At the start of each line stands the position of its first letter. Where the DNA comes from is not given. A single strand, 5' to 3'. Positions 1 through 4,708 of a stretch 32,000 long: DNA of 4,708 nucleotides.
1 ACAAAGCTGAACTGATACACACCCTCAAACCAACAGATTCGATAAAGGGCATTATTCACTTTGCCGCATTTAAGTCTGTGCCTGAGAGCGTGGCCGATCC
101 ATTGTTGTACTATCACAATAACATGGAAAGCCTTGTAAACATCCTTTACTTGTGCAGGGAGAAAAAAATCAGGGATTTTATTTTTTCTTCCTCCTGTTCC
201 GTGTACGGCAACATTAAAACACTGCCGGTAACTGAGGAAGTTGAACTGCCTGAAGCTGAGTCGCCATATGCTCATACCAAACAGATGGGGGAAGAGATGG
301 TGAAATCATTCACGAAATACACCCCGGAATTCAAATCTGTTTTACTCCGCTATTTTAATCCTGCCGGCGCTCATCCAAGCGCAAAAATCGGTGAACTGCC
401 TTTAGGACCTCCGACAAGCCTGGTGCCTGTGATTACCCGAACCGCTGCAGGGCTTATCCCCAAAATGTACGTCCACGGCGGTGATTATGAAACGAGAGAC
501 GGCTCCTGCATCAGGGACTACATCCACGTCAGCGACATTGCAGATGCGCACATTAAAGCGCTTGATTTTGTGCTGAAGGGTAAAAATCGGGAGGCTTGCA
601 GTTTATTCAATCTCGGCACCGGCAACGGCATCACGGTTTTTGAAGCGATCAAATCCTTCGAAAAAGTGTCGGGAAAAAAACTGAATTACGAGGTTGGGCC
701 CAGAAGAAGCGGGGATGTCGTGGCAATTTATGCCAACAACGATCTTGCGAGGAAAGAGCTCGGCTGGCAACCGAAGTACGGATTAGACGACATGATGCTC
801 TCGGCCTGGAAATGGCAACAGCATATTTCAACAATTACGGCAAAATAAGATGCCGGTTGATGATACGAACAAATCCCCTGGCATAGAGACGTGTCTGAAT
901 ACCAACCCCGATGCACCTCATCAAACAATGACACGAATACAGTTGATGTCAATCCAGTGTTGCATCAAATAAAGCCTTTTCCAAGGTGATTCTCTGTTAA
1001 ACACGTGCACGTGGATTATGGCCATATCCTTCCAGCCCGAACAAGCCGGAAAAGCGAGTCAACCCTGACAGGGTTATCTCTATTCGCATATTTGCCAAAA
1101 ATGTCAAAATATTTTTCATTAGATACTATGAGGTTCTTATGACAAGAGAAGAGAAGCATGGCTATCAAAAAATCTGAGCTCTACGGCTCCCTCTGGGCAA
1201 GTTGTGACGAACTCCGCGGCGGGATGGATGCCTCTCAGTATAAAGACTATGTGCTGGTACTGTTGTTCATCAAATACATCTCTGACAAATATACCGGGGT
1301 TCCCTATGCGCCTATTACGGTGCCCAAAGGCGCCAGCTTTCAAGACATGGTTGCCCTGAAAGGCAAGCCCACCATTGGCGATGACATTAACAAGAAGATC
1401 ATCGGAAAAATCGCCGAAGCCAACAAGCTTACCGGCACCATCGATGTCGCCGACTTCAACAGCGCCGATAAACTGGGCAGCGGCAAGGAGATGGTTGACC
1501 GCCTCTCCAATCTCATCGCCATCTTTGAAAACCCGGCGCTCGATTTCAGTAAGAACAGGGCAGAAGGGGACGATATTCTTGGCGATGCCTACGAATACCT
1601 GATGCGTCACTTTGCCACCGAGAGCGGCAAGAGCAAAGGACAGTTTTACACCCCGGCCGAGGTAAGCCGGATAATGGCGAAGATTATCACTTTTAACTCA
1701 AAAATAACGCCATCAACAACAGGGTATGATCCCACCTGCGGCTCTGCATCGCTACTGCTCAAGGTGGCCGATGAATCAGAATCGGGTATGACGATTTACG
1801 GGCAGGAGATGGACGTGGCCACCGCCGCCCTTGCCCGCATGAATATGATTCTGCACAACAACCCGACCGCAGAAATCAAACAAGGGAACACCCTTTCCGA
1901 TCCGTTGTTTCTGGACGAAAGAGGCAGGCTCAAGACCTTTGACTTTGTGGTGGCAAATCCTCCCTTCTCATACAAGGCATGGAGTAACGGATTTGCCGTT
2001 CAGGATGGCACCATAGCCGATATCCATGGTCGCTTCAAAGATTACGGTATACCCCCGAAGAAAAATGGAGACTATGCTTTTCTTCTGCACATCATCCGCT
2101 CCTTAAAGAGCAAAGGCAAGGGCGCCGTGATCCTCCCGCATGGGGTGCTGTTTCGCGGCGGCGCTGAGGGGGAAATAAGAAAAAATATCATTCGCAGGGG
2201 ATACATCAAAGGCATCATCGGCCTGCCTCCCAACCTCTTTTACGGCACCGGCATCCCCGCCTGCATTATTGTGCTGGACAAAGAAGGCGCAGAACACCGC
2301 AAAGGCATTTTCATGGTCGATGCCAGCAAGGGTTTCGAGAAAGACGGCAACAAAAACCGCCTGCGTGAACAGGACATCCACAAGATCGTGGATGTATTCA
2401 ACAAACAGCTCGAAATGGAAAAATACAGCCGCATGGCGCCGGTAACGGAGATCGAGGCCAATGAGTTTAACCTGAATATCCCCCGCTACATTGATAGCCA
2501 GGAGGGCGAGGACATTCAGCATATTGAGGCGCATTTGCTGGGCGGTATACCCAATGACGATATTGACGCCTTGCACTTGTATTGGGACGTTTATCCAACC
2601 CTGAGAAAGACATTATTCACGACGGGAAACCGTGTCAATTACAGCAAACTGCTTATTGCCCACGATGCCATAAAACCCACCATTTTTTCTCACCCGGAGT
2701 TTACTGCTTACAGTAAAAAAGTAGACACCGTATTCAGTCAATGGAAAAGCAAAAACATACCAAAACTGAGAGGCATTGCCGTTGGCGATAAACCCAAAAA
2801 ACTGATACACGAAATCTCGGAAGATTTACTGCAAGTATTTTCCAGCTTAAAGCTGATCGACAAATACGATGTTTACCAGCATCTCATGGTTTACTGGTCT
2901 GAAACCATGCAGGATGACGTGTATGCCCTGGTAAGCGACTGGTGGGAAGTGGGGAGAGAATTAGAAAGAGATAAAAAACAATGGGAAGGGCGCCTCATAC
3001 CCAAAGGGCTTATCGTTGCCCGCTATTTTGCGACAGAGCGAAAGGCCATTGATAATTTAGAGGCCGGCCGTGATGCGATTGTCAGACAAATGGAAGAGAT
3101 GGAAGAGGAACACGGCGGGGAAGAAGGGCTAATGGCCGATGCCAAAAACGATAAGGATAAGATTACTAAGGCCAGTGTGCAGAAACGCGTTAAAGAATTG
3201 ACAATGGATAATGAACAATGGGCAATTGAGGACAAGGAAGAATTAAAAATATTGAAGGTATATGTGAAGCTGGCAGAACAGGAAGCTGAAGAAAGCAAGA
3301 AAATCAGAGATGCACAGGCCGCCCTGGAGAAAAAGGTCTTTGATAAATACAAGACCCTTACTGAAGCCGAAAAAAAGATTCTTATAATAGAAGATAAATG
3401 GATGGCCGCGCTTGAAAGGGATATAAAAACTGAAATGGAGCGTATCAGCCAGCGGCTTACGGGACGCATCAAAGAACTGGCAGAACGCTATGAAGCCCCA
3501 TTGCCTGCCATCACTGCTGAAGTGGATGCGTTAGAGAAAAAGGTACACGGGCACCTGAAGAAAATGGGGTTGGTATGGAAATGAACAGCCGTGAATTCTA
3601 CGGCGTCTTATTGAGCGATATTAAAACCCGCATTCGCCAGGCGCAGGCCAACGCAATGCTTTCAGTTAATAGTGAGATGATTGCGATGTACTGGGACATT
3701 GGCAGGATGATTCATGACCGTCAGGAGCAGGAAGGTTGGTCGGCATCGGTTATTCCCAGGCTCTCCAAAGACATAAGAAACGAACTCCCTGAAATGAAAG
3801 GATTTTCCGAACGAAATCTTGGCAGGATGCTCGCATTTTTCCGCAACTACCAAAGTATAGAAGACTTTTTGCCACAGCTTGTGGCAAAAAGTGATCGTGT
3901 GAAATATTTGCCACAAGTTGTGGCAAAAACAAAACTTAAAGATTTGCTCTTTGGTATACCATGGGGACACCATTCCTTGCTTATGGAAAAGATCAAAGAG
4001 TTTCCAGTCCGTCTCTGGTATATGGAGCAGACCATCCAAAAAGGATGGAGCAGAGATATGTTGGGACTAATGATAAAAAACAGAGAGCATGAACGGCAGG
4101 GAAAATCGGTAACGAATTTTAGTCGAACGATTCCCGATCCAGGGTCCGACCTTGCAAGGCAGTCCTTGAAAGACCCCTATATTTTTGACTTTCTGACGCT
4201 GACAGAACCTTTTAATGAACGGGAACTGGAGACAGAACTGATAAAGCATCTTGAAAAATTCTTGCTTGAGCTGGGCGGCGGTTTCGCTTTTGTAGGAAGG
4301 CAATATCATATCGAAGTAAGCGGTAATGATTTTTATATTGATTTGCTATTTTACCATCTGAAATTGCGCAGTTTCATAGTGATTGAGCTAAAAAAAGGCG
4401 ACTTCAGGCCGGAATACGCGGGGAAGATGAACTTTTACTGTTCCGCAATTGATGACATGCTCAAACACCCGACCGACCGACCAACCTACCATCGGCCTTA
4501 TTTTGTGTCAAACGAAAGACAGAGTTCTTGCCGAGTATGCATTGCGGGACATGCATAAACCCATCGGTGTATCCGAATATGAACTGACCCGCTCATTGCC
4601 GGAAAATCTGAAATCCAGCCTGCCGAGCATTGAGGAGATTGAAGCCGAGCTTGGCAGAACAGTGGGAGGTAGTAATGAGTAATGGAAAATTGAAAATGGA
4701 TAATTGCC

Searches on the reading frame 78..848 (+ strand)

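Call 8: search_protein_families(library=pfam, proteins=[window:78-848:+], max_evalue=0.001)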
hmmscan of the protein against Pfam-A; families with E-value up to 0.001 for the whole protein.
window:78-848:+ (256 aa): 3 families
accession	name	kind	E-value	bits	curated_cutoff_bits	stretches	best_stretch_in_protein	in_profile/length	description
PF16363.11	GDP_Man_Dehyd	-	6.5e-28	98.6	27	1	3-240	90-329/332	GDP-mannose 4,6 dehydratase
PF01370.27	Epimerase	-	1e-26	94.3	20.9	1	2-172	78-235/240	NAD dependent epimerase/dehydratase family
PF01073.25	3Beta_HSD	-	3.4e-07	30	22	1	12-77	89-159/280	3-beta hydroxysteroid dehydrogenase/isomerase family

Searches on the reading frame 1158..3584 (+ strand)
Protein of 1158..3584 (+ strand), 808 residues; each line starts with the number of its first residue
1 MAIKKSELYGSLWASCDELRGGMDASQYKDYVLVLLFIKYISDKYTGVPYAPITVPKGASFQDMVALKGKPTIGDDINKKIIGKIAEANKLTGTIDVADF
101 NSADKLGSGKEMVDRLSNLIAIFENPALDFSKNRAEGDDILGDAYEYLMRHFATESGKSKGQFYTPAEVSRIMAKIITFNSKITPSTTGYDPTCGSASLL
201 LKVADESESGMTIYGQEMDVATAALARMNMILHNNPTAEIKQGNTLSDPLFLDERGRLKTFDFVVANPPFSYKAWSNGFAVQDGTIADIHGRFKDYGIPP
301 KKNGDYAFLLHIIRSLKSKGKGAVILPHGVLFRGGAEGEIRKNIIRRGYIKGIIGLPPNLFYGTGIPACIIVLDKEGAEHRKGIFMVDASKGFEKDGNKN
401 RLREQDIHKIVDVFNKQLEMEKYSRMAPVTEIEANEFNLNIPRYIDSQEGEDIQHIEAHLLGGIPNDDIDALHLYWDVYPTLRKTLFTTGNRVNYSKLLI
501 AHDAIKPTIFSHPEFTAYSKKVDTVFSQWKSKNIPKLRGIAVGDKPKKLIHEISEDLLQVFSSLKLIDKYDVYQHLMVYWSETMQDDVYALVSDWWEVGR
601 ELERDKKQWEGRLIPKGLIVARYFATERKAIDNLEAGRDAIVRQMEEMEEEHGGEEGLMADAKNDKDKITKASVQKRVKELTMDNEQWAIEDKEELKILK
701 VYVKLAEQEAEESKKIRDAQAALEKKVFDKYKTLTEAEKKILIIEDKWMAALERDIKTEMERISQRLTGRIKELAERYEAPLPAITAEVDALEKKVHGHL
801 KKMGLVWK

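Call 8: search_protein_families(library=pfam, proteins=[window:1158-3584:+], max_evalue=0.001)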
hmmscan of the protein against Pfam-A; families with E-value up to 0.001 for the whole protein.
window:1158-3584:+ (808 aa): 3 families
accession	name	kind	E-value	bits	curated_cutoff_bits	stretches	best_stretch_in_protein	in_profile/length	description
PF02384.22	N6_Mtase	-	6.2e-103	344.8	20.4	1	138-451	3-309/311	N-6 DNA Methylase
PF12161.14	HsdM_N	-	6.8e-14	53.1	24.5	1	11-123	4-135/135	HsdM N-terminal domain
PF07669.17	Eco57I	-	0.00021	21.8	25.3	1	250-355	64-164/171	Eco57I restriction-modification methylase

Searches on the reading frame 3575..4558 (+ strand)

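Call 8: search_protein_families(library=pfam, proteins=[window:3575-4558:+], max_evalue=0.001)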
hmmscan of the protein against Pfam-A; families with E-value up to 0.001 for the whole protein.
window:3575-4558:+ (327 aa): 2 families
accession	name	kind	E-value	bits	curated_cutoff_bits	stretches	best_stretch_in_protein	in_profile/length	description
PF06250.17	YhcG_C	-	4.7e-47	160.2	32.5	1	196-304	2-110/157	YhcG PDDEXK nuclease domain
PF17761.7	DUF1016_N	-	3.8e-37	127.9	32.8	1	15-174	1-137/137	DUF1016 N-terminal domain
